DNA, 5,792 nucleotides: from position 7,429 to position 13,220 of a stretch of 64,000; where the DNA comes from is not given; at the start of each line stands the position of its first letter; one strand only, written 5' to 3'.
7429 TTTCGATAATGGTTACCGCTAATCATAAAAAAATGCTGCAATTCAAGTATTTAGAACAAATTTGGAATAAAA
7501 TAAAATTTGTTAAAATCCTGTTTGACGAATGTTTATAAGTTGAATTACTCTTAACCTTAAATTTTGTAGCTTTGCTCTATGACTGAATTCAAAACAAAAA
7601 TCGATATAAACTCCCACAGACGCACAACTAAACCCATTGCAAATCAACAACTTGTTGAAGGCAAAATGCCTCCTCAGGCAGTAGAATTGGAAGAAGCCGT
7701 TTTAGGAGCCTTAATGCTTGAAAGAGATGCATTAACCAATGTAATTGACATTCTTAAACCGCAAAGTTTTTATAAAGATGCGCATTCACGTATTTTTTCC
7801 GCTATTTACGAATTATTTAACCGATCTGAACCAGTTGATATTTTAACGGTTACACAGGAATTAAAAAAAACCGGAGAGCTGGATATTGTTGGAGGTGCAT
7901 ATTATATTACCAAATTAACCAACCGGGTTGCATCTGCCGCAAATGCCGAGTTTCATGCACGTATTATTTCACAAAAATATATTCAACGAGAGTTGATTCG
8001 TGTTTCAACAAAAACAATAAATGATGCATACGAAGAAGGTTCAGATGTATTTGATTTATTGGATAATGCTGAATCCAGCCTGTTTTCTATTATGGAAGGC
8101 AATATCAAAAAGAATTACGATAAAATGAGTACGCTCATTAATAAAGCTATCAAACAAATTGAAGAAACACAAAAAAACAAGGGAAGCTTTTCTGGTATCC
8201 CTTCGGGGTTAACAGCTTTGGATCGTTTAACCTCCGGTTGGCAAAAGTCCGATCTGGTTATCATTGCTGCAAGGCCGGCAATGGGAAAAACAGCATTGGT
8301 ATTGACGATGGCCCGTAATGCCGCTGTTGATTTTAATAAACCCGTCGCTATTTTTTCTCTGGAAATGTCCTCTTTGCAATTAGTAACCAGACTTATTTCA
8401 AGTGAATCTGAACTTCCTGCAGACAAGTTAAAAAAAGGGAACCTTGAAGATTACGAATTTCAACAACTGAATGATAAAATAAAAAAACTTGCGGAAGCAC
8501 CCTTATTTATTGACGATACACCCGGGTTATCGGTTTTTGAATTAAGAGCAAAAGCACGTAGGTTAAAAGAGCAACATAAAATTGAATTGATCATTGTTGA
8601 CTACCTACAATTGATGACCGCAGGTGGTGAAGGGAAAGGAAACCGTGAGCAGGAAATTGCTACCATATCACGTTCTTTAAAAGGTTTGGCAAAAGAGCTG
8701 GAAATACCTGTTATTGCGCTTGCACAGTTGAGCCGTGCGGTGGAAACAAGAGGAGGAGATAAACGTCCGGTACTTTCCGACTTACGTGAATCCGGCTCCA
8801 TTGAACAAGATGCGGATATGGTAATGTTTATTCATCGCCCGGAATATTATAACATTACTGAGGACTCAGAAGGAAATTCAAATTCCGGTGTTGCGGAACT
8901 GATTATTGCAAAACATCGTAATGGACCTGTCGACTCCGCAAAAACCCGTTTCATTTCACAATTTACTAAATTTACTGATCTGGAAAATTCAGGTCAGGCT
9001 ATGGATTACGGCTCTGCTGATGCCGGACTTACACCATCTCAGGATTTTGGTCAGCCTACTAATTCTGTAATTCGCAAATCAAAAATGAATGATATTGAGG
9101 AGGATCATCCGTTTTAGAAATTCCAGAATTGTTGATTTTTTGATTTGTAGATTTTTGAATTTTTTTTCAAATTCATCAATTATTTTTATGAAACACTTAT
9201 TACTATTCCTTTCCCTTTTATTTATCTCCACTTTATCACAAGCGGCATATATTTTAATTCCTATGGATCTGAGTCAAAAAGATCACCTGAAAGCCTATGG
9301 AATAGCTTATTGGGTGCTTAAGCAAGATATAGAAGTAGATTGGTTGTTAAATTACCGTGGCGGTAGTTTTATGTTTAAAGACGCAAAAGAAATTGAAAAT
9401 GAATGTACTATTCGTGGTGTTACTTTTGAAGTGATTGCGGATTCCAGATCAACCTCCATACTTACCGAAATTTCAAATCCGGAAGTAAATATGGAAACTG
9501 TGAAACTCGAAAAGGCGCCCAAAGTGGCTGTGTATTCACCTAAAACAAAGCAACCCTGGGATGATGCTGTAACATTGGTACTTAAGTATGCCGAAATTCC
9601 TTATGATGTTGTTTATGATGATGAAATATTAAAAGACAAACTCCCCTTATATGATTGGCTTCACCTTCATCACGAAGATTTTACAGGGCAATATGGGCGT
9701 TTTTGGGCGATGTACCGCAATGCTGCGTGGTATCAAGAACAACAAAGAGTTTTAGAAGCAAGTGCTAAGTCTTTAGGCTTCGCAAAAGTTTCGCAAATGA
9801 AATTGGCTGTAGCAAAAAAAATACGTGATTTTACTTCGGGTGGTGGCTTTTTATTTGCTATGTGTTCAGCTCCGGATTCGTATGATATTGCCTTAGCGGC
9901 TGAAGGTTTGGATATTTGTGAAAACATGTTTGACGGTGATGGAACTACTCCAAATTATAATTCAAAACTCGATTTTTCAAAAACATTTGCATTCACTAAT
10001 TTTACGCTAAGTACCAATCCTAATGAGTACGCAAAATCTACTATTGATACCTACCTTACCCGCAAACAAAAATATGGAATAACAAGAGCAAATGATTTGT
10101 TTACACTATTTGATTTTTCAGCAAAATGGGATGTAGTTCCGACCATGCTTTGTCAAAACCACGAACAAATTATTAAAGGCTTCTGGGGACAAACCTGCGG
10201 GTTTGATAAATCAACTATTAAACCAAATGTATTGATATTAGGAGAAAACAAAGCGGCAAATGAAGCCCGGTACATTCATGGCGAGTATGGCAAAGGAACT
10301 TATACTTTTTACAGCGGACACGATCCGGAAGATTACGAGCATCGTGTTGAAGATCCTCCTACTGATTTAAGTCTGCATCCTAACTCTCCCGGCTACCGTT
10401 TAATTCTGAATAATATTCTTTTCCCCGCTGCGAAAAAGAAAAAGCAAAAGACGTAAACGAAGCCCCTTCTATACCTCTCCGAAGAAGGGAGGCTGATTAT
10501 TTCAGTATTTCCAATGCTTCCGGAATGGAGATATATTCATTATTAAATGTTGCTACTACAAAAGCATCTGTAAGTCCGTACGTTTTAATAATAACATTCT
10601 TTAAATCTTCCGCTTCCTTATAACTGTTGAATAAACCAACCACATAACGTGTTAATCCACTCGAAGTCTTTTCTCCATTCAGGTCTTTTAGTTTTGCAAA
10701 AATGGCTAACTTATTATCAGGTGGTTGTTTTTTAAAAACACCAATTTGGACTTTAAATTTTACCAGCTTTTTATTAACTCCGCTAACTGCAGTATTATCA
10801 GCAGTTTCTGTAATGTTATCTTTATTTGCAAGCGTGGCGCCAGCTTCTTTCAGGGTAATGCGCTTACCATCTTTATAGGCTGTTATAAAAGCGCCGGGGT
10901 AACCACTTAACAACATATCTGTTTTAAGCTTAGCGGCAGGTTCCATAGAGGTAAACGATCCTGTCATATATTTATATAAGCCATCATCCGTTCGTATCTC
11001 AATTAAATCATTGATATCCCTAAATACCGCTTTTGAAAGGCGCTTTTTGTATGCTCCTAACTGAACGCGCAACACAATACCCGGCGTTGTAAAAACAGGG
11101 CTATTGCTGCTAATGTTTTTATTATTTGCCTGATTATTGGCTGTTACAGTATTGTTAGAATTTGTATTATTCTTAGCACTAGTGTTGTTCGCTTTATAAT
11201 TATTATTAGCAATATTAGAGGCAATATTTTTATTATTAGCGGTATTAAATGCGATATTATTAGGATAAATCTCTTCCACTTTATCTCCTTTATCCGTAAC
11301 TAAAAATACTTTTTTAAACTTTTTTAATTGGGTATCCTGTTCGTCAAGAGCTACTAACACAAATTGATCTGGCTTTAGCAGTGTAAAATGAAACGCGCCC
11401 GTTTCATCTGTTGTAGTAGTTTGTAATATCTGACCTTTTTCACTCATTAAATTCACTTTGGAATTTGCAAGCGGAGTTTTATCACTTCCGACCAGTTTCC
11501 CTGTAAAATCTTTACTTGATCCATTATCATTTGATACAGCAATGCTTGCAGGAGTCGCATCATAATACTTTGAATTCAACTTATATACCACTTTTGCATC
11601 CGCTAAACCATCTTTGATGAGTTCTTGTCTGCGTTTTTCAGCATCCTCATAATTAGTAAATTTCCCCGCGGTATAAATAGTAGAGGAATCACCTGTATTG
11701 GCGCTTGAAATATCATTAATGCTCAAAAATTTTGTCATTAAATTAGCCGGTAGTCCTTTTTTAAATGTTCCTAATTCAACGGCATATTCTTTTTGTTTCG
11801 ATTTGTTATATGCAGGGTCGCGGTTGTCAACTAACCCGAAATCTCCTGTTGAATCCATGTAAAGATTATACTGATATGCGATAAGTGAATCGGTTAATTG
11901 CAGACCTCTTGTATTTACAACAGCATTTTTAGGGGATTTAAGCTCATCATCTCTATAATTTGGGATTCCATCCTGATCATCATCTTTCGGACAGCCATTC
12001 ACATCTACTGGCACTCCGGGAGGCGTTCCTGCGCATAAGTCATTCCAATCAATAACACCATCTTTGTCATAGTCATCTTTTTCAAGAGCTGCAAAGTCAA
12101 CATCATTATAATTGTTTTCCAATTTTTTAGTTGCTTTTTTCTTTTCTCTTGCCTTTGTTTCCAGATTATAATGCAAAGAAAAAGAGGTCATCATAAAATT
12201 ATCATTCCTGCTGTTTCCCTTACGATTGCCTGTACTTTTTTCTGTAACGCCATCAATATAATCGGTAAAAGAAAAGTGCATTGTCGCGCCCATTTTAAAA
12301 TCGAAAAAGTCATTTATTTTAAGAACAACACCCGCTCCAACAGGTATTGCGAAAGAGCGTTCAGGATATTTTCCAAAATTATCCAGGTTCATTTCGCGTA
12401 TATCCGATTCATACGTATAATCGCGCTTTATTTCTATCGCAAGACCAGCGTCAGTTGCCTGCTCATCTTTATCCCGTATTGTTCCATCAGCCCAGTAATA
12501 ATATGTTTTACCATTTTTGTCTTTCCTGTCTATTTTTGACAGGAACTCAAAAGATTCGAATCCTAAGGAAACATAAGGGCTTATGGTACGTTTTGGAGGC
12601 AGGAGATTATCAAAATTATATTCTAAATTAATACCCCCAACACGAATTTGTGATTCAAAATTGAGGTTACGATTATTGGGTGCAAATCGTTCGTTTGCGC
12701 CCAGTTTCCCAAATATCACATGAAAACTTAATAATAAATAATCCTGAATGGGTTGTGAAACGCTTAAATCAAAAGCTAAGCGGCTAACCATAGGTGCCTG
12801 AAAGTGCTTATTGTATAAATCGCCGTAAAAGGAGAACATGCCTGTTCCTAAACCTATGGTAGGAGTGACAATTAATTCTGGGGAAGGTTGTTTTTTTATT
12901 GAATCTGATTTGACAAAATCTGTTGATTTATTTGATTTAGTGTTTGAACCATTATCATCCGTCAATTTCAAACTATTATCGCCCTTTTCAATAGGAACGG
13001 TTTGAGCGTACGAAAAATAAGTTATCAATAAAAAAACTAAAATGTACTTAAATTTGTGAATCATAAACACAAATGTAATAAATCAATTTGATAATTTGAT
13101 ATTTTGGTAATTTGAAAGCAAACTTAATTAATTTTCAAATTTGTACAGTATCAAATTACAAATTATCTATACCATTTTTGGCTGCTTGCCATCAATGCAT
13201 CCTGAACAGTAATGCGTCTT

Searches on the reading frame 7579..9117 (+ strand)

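Call 69: search_protein_families(library=pfam, proteins=[window:7579-9117:+], max_evalue=0.00001)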
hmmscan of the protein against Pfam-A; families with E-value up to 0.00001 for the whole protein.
window:7579-9117:+ (512 aa): 4 families
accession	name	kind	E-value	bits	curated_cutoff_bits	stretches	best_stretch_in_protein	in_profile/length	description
PF03796.21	DnaB_C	-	7.6e-109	363.4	27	1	206-467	1-255/255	DnaB-like helicase C terminal domain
PF00772.26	DnaB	-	1.1e-32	112.6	23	1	31-131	2-102/103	DnaB-like helicase N terminal domain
PF13481.12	AAA_25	-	3.6e-10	40.2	27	1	203-383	11-189/195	AAA domain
PF20307.4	divDNAB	-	1.1e-06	28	26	0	332-386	198-252/356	Divergent DnaB-like ATPase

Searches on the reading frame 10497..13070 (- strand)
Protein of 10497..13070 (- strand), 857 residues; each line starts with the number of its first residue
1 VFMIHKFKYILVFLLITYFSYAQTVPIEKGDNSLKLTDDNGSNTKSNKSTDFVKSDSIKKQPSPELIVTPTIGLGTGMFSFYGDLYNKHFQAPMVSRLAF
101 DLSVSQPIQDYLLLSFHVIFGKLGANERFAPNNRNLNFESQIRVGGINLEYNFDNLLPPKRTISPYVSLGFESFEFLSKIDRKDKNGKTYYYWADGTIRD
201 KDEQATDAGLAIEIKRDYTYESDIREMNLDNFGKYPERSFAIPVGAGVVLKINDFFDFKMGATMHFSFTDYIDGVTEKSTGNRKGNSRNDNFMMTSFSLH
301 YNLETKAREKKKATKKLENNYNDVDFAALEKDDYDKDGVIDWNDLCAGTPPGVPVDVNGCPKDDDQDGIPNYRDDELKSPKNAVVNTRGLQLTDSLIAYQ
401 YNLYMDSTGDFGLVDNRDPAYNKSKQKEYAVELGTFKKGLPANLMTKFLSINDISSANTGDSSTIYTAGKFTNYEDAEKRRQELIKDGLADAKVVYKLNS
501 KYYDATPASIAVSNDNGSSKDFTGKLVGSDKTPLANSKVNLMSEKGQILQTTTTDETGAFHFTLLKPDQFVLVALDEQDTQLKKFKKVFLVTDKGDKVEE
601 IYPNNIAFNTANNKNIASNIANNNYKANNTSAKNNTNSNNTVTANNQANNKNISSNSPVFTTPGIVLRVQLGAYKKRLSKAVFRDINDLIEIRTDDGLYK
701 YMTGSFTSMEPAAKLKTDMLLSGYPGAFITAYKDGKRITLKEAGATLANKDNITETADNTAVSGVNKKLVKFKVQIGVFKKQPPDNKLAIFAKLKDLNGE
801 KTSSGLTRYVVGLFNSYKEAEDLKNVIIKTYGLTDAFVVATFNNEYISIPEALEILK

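Call 69: search_protein_families(library=pfam, proteins=[window:10497-13070:-], max_evalue=0.00001)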
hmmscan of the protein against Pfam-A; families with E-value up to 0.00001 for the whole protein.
window:10497-13070:- (857 aa): 3 families
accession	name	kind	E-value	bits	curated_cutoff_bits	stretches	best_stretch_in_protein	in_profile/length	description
PF05036.18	SPOR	-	1.8e-08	35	21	0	771-837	4-73/76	SPOR domain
PF17210.9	SdrD_B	-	1.8e-06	28.6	29.7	0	530-577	20-67/112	SdrD B-like domain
PF13620.12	CarboxypepD_reg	-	6.4e-06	26.9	32.3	0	523-574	3-54/82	Carboxypeptidase regulatory-like domain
